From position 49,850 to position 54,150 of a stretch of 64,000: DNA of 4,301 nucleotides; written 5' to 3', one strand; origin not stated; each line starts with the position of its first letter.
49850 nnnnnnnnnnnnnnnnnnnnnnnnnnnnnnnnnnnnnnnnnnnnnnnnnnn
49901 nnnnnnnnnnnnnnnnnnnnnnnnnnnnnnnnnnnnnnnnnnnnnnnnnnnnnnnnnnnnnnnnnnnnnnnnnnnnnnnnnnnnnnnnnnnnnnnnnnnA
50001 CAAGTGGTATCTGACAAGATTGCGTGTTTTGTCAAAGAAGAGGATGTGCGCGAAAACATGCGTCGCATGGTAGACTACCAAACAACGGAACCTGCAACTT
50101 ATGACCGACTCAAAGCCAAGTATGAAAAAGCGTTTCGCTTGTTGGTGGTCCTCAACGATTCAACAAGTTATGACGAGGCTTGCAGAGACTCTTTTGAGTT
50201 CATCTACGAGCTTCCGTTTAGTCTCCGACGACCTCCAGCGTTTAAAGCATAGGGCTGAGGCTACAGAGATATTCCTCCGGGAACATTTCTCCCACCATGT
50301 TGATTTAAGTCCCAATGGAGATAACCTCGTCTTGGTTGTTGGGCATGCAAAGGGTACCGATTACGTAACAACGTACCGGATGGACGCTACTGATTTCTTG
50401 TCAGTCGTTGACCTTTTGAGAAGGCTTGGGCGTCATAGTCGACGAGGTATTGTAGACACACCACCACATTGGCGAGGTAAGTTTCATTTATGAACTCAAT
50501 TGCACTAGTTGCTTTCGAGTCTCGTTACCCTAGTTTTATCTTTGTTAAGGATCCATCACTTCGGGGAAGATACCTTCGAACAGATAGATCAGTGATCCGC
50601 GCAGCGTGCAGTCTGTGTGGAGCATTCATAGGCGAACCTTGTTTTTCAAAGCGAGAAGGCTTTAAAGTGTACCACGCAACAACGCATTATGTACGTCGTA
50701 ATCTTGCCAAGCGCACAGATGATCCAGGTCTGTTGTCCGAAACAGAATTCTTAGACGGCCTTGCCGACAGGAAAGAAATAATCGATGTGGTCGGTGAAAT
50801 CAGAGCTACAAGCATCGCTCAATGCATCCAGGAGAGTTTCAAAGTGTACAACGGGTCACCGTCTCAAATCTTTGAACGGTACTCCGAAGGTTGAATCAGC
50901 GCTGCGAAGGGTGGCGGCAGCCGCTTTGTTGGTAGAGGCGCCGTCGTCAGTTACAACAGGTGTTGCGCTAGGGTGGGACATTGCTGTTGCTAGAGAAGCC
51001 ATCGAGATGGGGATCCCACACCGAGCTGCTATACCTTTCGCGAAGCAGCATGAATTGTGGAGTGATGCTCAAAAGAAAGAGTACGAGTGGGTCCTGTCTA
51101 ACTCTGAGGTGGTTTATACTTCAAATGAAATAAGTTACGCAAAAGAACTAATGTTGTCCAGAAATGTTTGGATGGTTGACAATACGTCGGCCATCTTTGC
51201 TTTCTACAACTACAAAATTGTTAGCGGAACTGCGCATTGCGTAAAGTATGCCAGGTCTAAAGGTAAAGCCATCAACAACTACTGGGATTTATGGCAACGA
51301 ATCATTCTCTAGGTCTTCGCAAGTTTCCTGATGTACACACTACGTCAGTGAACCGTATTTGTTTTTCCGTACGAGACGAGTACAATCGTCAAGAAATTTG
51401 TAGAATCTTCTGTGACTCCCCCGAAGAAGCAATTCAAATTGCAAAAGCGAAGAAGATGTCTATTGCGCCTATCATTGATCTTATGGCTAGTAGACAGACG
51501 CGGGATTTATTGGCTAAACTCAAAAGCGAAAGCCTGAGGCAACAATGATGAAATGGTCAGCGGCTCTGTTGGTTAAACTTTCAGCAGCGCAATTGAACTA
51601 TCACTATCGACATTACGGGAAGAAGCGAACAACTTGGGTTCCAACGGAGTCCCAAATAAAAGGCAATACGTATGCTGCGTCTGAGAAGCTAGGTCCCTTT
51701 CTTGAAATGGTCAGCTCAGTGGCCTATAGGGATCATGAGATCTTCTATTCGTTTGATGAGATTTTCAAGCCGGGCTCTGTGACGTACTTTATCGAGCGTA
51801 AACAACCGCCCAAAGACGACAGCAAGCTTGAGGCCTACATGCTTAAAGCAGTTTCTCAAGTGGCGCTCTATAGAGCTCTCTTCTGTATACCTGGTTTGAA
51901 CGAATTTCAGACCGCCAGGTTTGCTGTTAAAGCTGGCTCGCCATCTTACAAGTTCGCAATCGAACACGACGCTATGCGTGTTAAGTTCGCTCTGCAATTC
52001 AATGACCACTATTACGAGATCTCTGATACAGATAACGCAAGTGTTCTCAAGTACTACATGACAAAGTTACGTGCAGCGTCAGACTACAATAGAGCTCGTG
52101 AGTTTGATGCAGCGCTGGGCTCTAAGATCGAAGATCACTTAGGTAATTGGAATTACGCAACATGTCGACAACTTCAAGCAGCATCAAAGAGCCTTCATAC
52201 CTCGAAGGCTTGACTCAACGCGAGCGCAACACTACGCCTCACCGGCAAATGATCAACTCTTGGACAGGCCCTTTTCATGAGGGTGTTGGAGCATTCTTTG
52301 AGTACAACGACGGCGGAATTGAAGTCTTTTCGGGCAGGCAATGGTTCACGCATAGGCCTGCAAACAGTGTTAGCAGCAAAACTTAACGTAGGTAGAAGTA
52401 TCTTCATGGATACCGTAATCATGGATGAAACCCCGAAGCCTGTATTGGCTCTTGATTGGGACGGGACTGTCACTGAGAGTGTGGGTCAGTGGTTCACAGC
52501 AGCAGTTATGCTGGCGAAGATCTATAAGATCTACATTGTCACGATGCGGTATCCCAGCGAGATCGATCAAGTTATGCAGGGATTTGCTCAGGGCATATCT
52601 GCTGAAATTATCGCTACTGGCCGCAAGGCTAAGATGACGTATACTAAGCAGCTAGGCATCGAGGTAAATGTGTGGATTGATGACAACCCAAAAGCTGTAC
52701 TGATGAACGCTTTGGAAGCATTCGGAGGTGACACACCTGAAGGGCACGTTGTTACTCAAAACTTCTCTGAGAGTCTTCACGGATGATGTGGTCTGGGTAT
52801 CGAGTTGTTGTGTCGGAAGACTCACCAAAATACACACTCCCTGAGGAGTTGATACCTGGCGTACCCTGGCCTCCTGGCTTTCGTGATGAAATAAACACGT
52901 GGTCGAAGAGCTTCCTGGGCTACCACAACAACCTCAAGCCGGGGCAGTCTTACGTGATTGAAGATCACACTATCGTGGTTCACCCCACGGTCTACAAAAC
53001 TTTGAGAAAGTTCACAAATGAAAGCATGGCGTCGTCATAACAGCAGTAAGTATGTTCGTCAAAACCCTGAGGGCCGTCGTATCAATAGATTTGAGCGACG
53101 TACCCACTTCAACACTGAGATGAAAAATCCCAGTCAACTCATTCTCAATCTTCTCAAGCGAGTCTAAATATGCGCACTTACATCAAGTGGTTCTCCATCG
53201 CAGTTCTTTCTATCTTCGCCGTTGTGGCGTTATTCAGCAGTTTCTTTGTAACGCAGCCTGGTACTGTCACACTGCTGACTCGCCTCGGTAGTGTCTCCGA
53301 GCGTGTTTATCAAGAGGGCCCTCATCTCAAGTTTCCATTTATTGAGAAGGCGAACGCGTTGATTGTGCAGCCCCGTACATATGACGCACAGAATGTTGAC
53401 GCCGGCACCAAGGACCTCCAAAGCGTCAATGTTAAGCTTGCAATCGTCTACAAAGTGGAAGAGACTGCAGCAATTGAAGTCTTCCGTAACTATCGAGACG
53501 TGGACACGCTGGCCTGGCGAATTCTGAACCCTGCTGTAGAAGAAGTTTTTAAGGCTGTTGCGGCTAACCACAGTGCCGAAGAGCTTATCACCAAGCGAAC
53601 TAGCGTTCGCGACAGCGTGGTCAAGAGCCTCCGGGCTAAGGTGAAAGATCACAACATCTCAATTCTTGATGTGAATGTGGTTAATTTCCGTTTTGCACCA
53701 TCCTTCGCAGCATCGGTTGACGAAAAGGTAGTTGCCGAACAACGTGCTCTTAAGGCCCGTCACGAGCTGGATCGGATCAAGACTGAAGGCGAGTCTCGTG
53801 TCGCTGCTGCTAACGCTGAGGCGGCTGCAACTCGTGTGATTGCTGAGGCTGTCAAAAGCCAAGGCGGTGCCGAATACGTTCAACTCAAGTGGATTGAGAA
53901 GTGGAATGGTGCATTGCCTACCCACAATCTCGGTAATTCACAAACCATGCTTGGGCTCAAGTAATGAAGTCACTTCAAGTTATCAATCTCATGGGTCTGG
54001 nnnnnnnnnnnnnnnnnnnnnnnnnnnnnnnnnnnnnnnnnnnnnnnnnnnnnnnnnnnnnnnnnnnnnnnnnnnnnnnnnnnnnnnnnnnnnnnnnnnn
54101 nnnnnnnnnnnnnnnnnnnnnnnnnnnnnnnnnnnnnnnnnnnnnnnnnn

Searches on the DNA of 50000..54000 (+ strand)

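Call 5: search_dna_similar(query=window:50000-54000:+, collection=phages, mode=near, max_rows=15)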
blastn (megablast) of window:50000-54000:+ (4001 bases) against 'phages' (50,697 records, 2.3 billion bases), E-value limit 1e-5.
No match.

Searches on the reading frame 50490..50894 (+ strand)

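Call 3: search_protein_families(library=pfam, proteins=[window:50490-50894:+], max_evalue=1)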
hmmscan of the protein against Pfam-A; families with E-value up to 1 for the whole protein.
window:50490-50894:+ (134 aa): 2 families
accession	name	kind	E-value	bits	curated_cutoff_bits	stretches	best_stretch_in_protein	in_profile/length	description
PF24623.2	Phage_zn_bind_8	-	0.0012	19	24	1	37-74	11-46/57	Putative DNA-binding phage zinc finger domain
PF15479.11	DUF4639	-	0.14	11.5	27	1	79-120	31-71/580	Domain of unknown function (DUF4639)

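Call 4: search_protein_families(library=phrogs, proteins=[window:50490-50894:+], max_evalue=0.1)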
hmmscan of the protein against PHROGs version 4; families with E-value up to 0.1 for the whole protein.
window:50490-50894:+ (134 aa): 1 family
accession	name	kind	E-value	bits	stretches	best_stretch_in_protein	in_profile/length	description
phrog_2080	-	unknown function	0.091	14.2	0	32-64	10-45/87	-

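Call 92: search_protein_families(library=padloc, proteins=[window:50490-50894:+], max_evalue=0.1)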
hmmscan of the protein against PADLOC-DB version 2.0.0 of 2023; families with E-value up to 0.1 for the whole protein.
window:50490-50894:+ (134 aa): 0 families

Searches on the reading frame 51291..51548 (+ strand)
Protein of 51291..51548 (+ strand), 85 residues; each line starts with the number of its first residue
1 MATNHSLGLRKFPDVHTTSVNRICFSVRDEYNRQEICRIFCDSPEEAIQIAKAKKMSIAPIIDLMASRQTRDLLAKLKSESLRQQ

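Call 3: search_protein_families(library=pfam, proteins=[window:51291-51548:+], max_evalue=1)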
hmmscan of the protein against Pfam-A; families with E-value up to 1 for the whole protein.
window:51291-51548:+ (85 aa): 2 families
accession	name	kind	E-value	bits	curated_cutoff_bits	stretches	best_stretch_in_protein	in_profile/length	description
PF22074.2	Cep192_D5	-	0.011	15.8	27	1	16-56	93-133/178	Cep192 domain 5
PF25096.1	DUF7808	-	0.049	14.4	27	1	17-55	41-79/137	Domain of unknown function (DUF7808)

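Call 4: search_protein_families(library=phrogs, proteins=[window:51291-51548:+], max_evalue=0.1)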
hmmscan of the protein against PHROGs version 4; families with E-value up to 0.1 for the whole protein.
window:51291-51548:+ (85 aa): 0 families

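Call 92: search_protein_families(library=padloc, proteins=[window:51291-51548:+], max_evalue=0.1)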
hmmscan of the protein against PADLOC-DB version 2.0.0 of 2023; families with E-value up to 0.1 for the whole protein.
window:51291-51548:+ (85 aa): 0 families
